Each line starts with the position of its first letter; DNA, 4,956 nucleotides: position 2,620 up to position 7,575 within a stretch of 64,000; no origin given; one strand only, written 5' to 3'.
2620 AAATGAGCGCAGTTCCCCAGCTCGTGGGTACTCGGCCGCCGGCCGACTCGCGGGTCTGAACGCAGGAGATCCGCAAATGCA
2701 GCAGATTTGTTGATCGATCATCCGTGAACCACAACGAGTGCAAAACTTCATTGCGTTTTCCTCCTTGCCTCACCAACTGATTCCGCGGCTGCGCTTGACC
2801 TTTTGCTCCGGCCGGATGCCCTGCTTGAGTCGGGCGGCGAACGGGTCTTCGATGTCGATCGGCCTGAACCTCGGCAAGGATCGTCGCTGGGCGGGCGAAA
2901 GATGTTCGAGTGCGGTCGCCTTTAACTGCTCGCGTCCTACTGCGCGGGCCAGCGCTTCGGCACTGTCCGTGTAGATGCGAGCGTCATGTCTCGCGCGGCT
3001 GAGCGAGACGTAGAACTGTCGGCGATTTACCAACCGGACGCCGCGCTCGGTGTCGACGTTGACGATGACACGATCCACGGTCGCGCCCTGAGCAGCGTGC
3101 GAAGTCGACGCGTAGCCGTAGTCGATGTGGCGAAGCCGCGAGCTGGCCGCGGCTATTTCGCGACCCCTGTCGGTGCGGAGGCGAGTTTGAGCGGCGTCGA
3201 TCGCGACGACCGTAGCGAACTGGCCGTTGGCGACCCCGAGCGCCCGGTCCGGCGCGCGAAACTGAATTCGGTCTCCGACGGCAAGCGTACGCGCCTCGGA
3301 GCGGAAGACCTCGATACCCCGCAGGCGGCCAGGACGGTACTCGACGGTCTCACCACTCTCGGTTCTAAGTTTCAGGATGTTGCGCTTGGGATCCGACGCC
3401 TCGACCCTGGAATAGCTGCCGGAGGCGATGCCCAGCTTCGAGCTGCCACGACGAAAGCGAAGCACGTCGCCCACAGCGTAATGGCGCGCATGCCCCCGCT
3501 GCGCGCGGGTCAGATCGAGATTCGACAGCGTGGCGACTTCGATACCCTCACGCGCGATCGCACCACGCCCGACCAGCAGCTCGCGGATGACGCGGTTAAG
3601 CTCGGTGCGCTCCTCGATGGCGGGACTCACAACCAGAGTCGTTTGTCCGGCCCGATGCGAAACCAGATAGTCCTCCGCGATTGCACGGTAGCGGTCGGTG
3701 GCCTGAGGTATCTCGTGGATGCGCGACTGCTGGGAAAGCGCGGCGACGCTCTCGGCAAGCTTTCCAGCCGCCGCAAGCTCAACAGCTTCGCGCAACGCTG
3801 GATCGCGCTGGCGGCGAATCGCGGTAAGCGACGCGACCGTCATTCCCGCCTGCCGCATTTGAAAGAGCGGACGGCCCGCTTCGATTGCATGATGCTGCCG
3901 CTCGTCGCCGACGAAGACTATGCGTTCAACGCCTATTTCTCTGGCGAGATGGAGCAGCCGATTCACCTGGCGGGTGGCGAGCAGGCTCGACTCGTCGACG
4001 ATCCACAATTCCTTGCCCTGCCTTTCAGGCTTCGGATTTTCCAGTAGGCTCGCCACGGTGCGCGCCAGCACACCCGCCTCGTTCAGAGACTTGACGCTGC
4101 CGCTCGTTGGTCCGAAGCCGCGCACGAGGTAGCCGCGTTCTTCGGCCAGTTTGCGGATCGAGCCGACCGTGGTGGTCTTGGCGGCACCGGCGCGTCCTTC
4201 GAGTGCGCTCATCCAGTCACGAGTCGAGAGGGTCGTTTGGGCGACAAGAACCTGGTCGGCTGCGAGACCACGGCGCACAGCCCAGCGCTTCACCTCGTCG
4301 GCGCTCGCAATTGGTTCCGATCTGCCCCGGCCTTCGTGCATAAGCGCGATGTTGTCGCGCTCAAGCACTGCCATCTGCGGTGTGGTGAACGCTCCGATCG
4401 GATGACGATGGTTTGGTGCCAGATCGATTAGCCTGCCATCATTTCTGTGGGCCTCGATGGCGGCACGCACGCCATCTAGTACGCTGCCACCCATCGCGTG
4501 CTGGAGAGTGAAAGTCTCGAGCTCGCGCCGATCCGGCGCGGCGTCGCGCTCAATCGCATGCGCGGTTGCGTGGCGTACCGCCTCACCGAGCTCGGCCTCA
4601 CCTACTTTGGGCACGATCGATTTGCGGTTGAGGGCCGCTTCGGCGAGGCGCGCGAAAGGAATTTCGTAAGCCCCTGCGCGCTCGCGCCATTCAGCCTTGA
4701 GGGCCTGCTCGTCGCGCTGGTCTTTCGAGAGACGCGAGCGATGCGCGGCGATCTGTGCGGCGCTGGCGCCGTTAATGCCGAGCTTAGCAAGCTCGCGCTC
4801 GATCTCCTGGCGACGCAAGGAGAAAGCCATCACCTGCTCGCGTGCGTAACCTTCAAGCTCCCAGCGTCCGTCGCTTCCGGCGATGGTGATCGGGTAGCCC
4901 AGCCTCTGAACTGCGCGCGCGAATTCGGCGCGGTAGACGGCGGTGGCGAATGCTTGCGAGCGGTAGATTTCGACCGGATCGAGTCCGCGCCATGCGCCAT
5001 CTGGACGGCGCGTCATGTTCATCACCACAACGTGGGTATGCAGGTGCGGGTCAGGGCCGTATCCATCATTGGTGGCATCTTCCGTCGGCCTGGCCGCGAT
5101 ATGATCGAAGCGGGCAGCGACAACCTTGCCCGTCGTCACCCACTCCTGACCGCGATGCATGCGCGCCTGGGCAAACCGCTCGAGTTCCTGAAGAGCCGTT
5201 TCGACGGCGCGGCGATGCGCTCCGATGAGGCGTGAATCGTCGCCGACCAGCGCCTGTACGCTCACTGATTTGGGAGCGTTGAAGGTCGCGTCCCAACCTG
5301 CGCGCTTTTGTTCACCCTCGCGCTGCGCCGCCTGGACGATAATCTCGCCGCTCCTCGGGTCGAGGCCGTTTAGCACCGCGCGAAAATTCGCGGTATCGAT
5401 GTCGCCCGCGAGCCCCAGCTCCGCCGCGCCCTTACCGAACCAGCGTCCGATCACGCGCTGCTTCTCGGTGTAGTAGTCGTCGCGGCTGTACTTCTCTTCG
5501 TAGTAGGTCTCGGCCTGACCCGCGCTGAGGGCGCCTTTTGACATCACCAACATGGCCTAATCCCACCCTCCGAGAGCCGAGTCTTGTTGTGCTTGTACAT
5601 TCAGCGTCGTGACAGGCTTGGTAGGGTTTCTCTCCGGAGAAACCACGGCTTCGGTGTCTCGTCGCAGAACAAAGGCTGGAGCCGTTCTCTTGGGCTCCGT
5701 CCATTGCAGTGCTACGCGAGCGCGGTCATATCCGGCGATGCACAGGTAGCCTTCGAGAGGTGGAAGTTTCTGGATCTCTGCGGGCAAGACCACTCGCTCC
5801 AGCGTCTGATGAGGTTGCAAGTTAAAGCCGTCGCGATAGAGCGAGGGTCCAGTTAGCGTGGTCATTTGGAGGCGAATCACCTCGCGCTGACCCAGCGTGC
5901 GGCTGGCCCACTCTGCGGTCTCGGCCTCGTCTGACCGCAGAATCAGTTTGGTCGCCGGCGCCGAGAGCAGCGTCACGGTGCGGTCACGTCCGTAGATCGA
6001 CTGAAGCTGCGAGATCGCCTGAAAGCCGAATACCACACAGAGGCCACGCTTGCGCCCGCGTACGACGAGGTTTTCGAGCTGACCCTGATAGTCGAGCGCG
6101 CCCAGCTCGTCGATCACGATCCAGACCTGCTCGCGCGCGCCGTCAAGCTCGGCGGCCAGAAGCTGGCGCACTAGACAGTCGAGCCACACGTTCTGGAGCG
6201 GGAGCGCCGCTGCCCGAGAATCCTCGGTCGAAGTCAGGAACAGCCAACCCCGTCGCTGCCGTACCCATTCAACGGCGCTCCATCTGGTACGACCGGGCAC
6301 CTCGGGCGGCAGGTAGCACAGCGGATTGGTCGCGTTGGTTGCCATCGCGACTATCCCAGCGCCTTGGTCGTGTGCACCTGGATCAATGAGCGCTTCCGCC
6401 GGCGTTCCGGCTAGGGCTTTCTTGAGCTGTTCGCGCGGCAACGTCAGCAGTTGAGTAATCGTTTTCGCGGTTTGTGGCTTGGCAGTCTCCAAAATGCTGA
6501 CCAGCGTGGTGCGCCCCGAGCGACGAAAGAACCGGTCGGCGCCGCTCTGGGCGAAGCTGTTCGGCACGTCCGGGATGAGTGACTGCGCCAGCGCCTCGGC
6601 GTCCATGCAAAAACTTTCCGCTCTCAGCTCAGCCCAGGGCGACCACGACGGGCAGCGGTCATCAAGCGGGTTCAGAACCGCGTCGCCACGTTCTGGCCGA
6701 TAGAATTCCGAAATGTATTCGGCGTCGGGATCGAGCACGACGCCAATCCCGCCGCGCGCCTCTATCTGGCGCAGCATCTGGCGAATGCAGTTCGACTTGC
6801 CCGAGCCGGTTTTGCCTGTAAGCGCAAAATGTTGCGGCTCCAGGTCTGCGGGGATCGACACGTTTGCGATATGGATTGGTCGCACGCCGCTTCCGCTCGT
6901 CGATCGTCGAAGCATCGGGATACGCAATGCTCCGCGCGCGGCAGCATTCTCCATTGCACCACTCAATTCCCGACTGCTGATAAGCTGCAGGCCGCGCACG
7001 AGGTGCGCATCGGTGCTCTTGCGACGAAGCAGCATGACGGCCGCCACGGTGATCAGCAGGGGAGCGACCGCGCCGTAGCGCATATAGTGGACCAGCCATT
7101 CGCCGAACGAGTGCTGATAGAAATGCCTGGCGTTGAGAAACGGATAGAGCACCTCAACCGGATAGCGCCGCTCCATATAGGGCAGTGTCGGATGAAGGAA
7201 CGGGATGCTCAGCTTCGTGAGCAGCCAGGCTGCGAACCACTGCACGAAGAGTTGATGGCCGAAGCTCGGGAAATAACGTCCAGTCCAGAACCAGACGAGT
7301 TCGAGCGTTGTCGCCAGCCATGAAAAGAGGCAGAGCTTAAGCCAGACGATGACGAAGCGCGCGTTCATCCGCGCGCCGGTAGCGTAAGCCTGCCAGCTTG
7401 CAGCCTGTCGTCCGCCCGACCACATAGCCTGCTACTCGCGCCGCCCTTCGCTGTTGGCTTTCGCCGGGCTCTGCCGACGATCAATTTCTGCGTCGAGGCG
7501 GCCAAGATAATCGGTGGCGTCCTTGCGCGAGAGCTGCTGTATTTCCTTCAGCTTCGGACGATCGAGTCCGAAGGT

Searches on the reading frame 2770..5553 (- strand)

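Call 103: search_protein_families(library=padloc, proteins=[window:2770-5553:-], max_evalue=0.00001)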
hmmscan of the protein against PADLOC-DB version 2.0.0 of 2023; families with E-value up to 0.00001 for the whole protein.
window:2770-5553:- (927 aa): 7 families
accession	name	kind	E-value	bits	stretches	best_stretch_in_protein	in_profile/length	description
PDLC01734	typeIV_RecD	-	6.5e-13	45.8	1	450-591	358-513/763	RecD_0_IVD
PDLC05065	PDC-S68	-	2.5e-12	43.5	1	448-595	622-794/1221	-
PDLC05064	PDC-S68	-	4.3e-09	32.6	0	449-566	703-833/1273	-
PDLC01148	RecD_like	-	2.8e-07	27.2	0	422-561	304-449/719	RecD/Tra ATPase fused to N-terminal HHH domain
PDLC05035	PDC-S53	-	5.1e-07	26.1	0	452-587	516-650/900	-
PDLC04476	PDC-M16A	-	2e-06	24.5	0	809-855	419-466/691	-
PDLC05066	PDC-S68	-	2e-06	24.1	0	512-562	676-726/1202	-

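Call 104: search_protein_families(library=pfam, proteins=[window:2770-5553:-], max_evalue=0.0001)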
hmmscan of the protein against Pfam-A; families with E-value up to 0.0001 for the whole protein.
window:2770-5553:- (927 aa): 6 families
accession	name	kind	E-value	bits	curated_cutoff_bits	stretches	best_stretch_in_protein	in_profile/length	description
PF08751.17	TrwC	-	2.8e-84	283.5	25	1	11-294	1-284/286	TrwC relaxase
PF13604.12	AAA_30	-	1.5e-42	145.9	27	1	430-615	2-189/191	AAA domain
PF22232.2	TraI_hel_assoc_N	-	5.9e-10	40.1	27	1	453-545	1-96/99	TraI helicase-associated ssDNA bd, N-terminal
PF01443.25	Viral_helicase1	-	2.7e-09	37.6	21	1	798-862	177-228/228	Viral superfamily 1 RNA helicase core domain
PF13538.12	UvrD_C_2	-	1.4e-07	31.6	27.4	1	812-860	1-51/52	UvrD-like helicase C-terminal domain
PF13245.12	AAA_19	-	5.1e-07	30.4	25.1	1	448-554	13-129/134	AAA domain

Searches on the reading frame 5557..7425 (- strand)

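Call 103: search_protein_families(library=padloc, proteins=[window:5557-7425:-], max_evalue=0.00001)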
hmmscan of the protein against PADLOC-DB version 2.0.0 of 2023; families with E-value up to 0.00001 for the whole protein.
window:5557-7425:- (622 aa): 2 families
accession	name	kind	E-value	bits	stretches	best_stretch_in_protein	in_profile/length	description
PDLC04140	mad8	-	1.6e-16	58.7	1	192-565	19-290/314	mads_8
PDLC01055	HerA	-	2.5e-07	27.9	0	186-224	146-184/532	Type III coevolved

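Call 104: search_protein_families(library=pfam, proteins=[window:5557-7425:-], max_evalue=0.0001)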
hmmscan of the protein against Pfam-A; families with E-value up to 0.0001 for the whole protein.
window:5557-7425:- (622 aa): 5 families
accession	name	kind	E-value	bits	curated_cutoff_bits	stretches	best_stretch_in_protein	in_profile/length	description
PF10412.15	TrwB_AAD_bind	-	2e-94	317.1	20.5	1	184-573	2-386/387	Type IV secretion-system coupling protein DNA-binding domain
PF12696.13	TraG-D_C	-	4.5e-18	65.8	22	1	434-555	2-125/126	TraM recognition site of TraD and TraG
PF02534.20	T4SS-DNA_transf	-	1e-09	38.2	20.1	1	404-523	272-394/468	Type IV secretory system Conjugative DNA transfer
PF01935.23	DUF87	-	1.7e-08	35.3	23.2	1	198-245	24-72/220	Helicase HerA, central domain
PF13191.12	AAA_16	-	8.1e-05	23.6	32.6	0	196-257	23-85/167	AAA ATPase domain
